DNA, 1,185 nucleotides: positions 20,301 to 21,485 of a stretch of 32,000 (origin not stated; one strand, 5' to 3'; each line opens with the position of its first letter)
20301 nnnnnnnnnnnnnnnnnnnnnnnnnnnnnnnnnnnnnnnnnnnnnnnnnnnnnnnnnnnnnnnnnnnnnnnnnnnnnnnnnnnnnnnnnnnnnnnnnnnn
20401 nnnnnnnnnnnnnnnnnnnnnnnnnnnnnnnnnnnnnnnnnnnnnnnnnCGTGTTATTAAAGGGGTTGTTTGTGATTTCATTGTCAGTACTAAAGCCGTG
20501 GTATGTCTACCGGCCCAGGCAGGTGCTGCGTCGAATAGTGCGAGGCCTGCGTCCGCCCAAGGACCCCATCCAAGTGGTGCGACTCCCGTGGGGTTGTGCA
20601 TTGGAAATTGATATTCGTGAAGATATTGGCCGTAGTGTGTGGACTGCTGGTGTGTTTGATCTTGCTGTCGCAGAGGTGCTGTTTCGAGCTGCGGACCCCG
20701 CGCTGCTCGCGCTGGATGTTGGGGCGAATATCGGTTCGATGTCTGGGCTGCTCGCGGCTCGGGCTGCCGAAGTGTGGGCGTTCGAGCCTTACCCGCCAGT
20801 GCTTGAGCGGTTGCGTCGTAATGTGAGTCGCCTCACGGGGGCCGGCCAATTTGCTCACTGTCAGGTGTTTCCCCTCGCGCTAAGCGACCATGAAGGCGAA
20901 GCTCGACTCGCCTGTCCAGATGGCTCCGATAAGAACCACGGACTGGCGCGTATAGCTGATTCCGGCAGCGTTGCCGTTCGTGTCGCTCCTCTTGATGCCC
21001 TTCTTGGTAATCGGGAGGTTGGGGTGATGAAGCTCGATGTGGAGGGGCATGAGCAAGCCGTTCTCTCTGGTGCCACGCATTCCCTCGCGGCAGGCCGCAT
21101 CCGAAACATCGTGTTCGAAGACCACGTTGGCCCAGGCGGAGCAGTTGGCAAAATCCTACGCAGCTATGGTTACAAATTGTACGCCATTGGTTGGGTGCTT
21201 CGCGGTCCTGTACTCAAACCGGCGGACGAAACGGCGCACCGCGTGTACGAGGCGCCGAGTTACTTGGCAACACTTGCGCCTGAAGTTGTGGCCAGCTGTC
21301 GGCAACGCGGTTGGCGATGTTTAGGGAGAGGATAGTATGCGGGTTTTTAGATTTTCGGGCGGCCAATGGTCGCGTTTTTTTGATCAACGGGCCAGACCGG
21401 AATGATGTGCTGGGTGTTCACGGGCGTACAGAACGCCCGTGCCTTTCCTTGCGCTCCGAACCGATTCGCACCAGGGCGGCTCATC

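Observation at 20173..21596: FkbM methyltransferase cassette bracketed by ~205-bp direct repeats that duplicate the Wzy-stop / GT-start junction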

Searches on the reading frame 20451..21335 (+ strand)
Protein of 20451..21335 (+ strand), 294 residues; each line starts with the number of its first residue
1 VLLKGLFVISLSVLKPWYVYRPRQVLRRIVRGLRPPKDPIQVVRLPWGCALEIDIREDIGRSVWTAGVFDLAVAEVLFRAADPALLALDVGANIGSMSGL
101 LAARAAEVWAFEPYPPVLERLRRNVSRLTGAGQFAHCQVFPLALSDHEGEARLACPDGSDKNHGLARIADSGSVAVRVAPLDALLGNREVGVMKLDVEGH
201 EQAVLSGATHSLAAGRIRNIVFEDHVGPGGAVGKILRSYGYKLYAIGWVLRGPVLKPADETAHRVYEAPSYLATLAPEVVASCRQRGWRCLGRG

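Call 6: search_protein_families(library=pfam, proteins=[window:20451-21335:+], max_evalue=0.01)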
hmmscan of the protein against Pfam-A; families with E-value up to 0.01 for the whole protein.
window:20451-21335:+ (294 aa): 2 families
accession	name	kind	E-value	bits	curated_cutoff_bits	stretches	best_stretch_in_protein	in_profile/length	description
PF05050.19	Methyltransf_21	-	1.8e-14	54.7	22.7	1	89-243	1-173/173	Methyltransferase FkbM domain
PF08241.18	Methyltransf_11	-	0.0033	18.5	21.2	0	88-144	1-56/95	Methyltransferase domain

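Call 8: find_homologous_proteins(query=window:20472-21335:+)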
Query window:20472-21335:+ (287 aa): 186 proteins with E <= 0.001 among 8000 candidates; the best 120 are listed.
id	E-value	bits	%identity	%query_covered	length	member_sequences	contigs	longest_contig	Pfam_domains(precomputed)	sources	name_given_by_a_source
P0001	8.9e-164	563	100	88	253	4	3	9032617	PF05050.20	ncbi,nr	ncbi:31-O-demethyl-FK506 methyltransferase FkbM [Gemmata obscuriglobus]|nr:31-O-demethyl-FK506 methy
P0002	4.6e-124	432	68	100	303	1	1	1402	PF05050.20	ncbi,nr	ncbi:MAG: FkbM family methyltransferase [Gemmataceae bacterium]|nr:FkbM family methyltransferase [Ge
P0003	1.6e-108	381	59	98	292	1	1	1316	PF05050.20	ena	-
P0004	1.9e-107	378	62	98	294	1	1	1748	PF05050.20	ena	-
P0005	1.8e-105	371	61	98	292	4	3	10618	PF05050.20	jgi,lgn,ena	-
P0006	2.2e-105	371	63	98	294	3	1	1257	PF05050.20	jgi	jgi:FkbM family methyltransferase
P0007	3.1e-105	370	59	98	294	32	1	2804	PF05050.20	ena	-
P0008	5.5e-105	370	63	98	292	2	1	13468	PF05050.20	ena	-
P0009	2.5e-104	367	62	98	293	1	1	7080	PF05050.20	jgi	jgi:FkbM family methyltransferase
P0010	5.4e-104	366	61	98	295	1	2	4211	PF05050.20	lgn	-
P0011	4.1e-103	364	58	98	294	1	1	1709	PF05050.20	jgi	jgi:FkbM family methyltransferase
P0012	4.2e-103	363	61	97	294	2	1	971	PF05050.20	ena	-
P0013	6.4e-103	363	61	98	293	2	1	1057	PF05050.20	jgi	-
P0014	7.9e-103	363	60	98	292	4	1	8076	PF05050.20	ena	-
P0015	8.8e-103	362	58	100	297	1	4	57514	PF05050.20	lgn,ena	-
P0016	1.5e-102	362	60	100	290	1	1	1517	PF05050.20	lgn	-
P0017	1.7e-101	358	57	97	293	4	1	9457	PF05050.20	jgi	-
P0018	1.7e-99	352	59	97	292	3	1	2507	PF05050.20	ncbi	-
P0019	1.0e-98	349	59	98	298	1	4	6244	PF05050.20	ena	-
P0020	4.5e-98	347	56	98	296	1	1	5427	PF05050.20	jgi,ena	-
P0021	3.2e-97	344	57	97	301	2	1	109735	PF05050.20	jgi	jgi:FkbM family methyltransferase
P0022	3.4e-97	344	59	97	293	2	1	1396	PF05050.20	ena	-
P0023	1.2e-96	342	57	98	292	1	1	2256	PF05050.20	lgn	-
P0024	1.5e-96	342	56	98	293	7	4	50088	PF05050.20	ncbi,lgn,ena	-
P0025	5.1e-96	340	56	97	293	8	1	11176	PF05050.20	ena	-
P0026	7.0e-96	340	59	97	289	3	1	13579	PF05050.20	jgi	-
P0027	2.4e-95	338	58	98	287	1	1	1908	PF05050.20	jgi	jgi:FkbM family methyltransferase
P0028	6.1e-95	337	56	99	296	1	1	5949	PF05050.20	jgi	jgi:FkbM family methyltransferase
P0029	3.1e-94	334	56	97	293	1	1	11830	PF05050.20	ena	-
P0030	3.6e-94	334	61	89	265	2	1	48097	PF05050.20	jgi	jgi:FkbM family methyltransferase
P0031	1.0e-93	333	59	97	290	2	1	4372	PF05050.20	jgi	jgi:FkbM family methyltransferase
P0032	1.1e-93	333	56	97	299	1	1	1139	PF05050.20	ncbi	-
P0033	1.5e-91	326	56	98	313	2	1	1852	PF05050.20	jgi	jgi:FkbM family methyltransferase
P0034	3.6e-91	324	58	90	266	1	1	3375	PF05050.20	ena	-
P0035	4.6e-91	324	56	97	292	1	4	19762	PF05050.20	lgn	-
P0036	6.2e-91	324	56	97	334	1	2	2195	PF05050.20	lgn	-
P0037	1.0e-90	323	54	99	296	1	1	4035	PF05050.20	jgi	jgi:FkbM family methyltransferase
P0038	9.0e-90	320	53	97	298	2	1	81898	PF05050.20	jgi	jgi:FkbM family methyltransferase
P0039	6.8e-89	317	60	86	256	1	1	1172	PF05050.20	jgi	jgi:FkbM family methyltransferase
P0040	1.1e-88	316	52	98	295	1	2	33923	PF05050.20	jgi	jgi:FkbM family methyltransferase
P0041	1.4e-88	316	51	98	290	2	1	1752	PF05050.20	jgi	jgi:FkbM family methyltransferase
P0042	2.0e-88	315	59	91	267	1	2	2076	PF05050.20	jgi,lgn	jgi:FkbM family methyltransferase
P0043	1.4e-87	312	52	97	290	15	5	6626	PF05050.20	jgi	jgi:FkbM family methyltransferase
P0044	1.6e-87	312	51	98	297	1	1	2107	PF05050.20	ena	-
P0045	5.9e-86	307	53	97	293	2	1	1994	PF05050.20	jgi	jgi:FkbM family methyltransferase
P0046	6.8e-86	307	52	98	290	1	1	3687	PF05050.20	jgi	jgi:FkbM family methyltransferase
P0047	1.0e-85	306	55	91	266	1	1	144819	PF05050.20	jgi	jgi:FkbM family methyltransferase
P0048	1.7e-84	302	58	88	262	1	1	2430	PF05050.20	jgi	jgi:FkbM family methyltransferase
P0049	2.5e-75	272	49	92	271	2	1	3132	PF05050.20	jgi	-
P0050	4.7e-73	265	51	97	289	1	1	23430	PF05050.20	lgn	-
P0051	1.3e-71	260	48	97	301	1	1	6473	PF05050.20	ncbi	-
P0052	1.2e-70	257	48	98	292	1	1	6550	PF05050.20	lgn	-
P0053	2.4e-70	256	47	98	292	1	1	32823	PF05050.20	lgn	-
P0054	5.2e-70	255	48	98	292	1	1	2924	PF05050.20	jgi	-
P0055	2.6e-69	253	48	97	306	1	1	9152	PF05050.20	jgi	jgi:FkbM family methyltransferase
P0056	9.9e-68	247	47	92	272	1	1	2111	PF05050.20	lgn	-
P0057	5.8e-66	242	47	98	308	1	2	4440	PF05050.20,PF02475.24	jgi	jgi:FkbM family methyltransferase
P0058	1.0e-65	241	47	98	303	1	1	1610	PF05050.20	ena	-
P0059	1.8e-65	240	46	98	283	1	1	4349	PF05050.20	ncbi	-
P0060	3.7e-65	239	46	98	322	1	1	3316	PF05050.20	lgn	-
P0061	3.5e-64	236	49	93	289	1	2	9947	PF05050.20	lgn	-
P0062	6.6e-64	235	45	100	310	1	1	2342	PF05050.20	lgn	-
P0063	6.9e-64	235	46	98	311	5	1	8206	PF05050.20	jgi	-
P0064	9.6e-64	234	45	100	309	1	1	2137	PF05050.20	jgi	jgi:FkbM family methyltransferase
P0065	1.2e-63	234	44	98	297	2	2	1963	PF05050.20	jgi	jgi:FkbM family methyltransferase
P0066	2.5e-63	233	46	98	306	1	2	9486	PF05050.20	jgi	jgi:FkbM family methyltransferase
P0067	2.0e-62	230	44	100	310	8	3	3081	PF05050.20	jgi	jgi:FkbM family methyltransferase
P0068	3.9e-62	229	45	98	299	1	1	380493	PF05050.20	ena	-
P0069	2.1e-61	227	49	97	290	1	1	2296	PF05050.20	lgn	-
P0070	2.7e-61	226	45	98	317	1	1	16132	PF05050.20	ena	-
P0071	4.2e-61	226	44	98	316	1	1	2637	PF05050.20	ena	-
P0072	1.6e-60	224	44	98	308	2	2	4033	PF05050.20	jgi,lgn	-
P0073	2.8e-60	223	45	98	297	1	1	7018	PF05050.20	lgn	-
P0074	1.2e-59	221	43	100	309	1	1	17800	PF05050.20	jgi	jgi:FkbM family methyltransferase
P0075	1.4e-59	221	43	98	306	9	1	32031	PF05050.20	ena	-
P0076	7.4e-59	218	48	83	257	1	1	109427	PF05050.20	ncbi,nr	ncbi:MAG: FkbM family methyltransferase [Acidobacteria bacterium]|nr:FkbM family methyltransferase [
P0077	1.2e-58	217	44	97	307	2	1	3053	PF05050.20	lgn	-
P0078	2.6e-57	213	43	98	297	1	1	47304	PF05050.20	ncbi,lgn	-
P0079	3.3e-57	213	43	97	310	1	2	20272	PF05050.20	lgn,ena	-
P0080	8.0e-57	212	43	99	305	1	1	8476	PF05050.20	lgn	-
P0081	1.3e-56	211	44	98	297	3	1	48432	PF05050.20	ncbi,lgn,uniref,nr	ncbi:FkbM family methyltransferase [Prosthecobacter sp.]|uniref:FkbM family methyltransferase n=1 Ta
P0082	1.4e-56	211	42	98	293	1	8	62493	PF05050.20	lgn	-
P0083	4.1e-55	206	43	97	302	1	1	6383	PF05050.20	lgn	-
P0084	1.5e-54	204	41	97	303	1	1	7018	PF05050.20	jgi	jgi:FkbM family methyltransferase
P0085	2.1e-54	204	43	97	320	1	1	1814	PF05050.20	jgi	jgi:FkbM family methyltransferase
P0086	2.4e-54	203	42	97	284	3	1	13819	PF05050.20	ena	-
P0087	2.5e-54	203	44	99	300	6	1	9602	PF05050.20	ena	-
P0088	3.1e-52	197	43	97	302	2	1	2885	PF05050.20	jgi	-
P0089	3.4e-52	196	44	100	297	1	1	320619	PF05050.20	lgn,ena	-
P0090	4.4e-52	196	44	97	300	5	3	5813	PF05050.20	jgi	-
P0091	6.5e-52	195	50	71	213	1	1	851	PF05050.20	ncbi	-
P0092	8.5e-52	195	42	100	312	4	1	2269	PF05050.20,PF02475.24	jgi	jgi:FkbM family methyltransferase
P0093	6.5e-51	192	47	86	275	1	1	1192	PF05050.20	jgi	jgi:FkbM family methyltransferase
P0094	9.7e-51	192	43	90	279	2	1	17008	PF05050.20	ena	-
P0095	1.3e-49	188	46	83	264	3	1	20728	PF05050.20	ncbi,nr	ncbi:MAG TPA: FkbM family methyltransferase [Gemmatimonadaceae bacterium]|nr:FkbM family methyltrans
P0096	2.1e-49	187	40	97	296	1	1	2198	PF05050.20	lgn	-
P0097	3.1e-49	187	42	100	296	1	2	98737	PF05050.20,PF01135.26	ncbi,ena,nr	ncbi:MAG: FkbM family methyltransferase [Thermaerobacter sp.]|nr:FkbM family methyltransferase [Ther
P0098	8.3e-49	185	41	97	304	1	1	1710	PF05050.20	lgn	-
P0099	9.9e-49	185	42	99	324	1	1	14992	PF05050.20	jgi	jgi:FkbM family methyltransferase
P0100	1.4e-48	184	41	97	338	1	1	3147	PF05050.20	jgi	jgi:FkbM family methyltransferase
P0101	3.5e-48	183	45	97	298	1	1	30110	PF05050.20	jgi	jgi:FkbM family methyltransferase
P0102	3.6e-48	183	42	97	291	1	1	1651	PF05050.20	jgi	jgi:FkbM family methyltransferase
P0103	1.0e-47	182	42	97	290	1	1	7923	PF05050.20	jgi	jgi:FkbM family methyltransferase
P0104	1.6e-47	181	39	91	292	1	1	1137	PF05050.20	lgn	-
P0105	3.4e-47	180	40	97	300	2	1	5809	PF05050.20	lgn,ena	-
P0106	1.9e-46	177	37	99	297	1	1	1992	PF05050.20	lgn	-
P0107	4.2e-46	176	42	97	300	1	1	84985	PF05050.20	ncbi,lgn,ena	-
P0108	5.4e-46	176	42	99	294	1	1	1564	PF05050.20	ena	-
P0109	6.2e-46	176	38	97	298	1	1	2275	PF05050.20,PF05575.17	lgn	-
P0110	3.5e-45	173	38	92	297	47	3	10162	PF05050.20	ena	-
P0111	5.3e-45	173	41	98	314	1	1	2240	PF05050.20,PF02475.24,PF01135.26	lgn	-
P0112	3.6e-44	170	46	82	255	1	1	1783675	PF05050.20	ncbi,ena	-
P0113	1.1e-42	165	39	98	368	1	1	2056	PF05050.20,PF01135.26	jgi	jgi:FkbM family methyltransferase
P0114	8.5e-42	162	37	95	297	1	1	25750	PF05050.20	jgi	jgi:FkbM family methyltransferase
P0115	9.0e-42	162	40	92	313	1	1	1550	PF05050.20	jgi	jgi:FkbM family methyltransferase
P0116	9.4e-42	162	35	98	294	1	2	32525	PF05050.20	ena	-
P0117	1.3e-40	158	37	97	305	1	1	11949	PF05050.20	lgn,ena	-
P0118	4.1e-40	157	43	81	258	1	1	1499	PF05050.20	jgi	jgi:FkbM family methyltransferase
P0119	2.6e-39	154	40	92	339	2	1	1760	PF05050.20,PF01135.26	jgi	jgi:FkbM family methyltransferase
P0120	2.6e-35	141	34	86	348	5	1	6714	PF05050.20,PF05575.17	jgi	jgi:FkbM family methyltransferase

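Call 10: find_encoding_contigs(protein=P0001, flank=6000, max_places=6)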
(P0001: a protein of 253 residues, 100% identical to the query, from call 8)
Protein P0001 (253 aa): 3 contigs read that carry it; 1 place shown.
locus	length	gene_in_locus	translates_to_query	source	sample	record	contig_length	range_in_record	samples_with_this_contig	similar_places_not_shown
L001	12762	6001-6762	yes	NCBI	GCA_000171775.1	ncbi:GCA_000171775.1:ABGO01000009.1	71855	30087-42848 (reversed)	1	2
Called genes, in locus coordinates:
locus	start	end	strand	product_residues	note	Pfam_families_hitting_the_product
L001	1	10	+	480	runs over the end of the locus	PF13229:Beta_helix, PF05048:NosD, PF13229:Beta_helix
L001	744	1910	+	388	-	PF13439:Glyco_transf_4, PF13579:Glyco_trans_4_4, PF20706:GT4-conflict, PF00534:Glycos_transf_1, PF13692:Glyco_trans_1_4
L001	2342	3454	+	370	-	PF00534:Glycos_transf_1, PF13692:Glyco_trans_1_4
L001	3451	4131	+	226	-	PF13489:Methyltransf_23, PF07021:MetW (faint), PF13649:Methyltransf_25 (weak), PF13847:Methyltransf_31 (faint), PF08241:Methyltransf_11, PF08242:Methyltransf_12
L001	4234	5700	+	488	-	-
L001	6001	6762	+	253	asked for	PF05050:Methyltransf_21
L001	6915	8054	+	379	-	PF13439:Glyco_transf_4, PF13579:Glyco_trans_4_4, PF20706:GT4-conflict, PF00534:Glycos_transf_1, PF13692:Glyco_trans_1_4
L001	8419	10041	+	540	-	-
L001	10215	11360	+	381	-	PF13439:Glyco_transf_4, PF13579:Glyco_trans_4_4 (weak), PF13524:Glyco_trans_1_2 (faint), PF20706:GT4-conflict (weak), PF13692:Glyco_trans_1_4, PF00534:Glycos_transf_1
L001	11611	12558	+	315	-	PF00535:Glycos_transf_2, PF13641:Glyco_tranf_2_3, PF13632:Glyco_trans_2_3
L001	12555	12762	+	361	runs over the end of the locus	PF13439:Glyco_transf_4 (weak), PF00534:Glycos_transf_1, PF13692:Glyco_trans_1_4, PF13524:Glyco_trans_1_2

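Call 21: find_encoding_contigs(protein=P0002, flank=5000, max_places=3)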
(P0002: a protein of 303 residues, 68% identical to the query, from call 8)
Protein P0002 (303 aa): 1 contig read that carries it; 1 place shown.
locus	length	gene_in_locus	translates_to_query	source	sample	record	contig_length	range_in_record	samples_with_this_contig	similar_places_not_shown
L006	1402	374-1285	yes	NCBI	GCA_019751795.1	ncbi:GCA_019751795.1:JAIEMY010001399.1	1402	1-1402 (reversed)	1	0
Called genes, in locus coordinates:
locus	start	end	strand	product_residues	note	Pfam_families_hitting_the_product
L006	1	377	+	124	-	PF00534:Glycos_transf_1, PF13692:Glyco_trans_1_4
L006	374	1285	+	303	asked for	PF05050:Methyltransf_21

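Call 22: find_encoding_contigs(protein=P0008, flank=7000, max_places=3)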
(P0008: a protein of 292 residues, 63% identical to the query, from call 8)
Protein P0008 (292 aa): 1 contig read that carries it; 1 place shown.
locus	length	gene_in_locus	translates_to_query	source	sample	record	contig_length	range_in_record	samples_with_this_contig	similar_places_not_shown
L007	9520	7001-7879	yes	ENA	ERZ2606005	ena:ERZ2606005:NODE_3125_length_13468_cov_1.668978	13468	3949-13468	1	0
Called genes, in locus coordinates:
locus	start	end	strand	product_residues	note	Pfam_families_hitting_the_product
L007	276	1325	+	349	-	-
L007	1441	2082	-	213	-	PF13360:PQQ_2 (weak)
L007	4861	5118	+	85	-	PF00534:Glycos_transf_1 (weak), PF13692:Glyco_trans_1_4 (weak)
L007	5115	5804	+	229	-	PF13439:Glyco_transf_4, PF13579:Glyco_trans_4_4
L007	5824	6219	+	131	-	PF00534:Glycos_transf_1, PF13692:Glyco_trans_1_4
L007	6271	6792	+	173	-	PF05711:TylF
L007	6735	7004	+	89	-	PF05711:TylF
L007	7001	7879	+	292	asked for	PF05050:Methyltransf_21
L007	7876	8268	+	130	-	-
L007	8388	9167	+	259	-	-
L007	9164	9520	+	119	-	?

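Call 23: find_encoding_contigs(protein=P0009, flank=7000, max_places=3)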
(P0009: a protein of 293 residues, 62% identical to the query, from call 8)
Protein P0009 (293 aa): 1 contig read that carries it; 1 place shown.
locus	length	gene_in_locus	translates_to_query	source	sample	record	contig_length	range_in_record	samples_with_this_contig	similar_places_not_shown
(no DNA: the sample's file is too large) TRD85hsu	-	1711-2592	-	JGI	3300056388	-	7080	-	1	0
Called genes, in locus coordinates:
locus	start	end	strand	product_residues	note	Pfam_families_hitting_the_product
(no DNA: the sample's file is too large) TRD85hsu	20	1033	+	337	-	PF13579:Glyco_trans_4_4 (weak), PF20706:GT4-conflict (weak), PF00534:Glycos_transf_1, PF13692:Glyco_trans_1_4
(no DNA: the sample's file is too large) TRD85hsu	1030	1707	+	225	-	PF13489:Methyltransf_23, PF07021:MetW (faint), PF13847:Methyltransf_31 (faint), PF08241:Methyltransf_11, PF08242:Methyltransf_12, PF13649:Methyltransf_25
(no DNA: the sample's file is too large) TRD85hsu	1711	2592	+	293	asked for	PF05050:Methyltransf_21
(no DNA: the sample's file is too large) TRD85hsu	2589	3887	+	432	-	-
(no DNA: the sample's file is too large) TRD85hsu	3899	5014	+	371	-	PF13439:Glyco_transf_4, PF13579:Glyco_trans_4_4 (weak), PF20706:GT4-conflict, PF00534:Glycos_transf_1, PF13692:Glyco_trans_1_4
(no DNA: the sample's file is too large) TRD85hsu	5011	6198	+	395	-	PF13439:Glyco_transf_4, PF13579:Glyco_trans_4_4, PF13692:Glyco_trans_1_4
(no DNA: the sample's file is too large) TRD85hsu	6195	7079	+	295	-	?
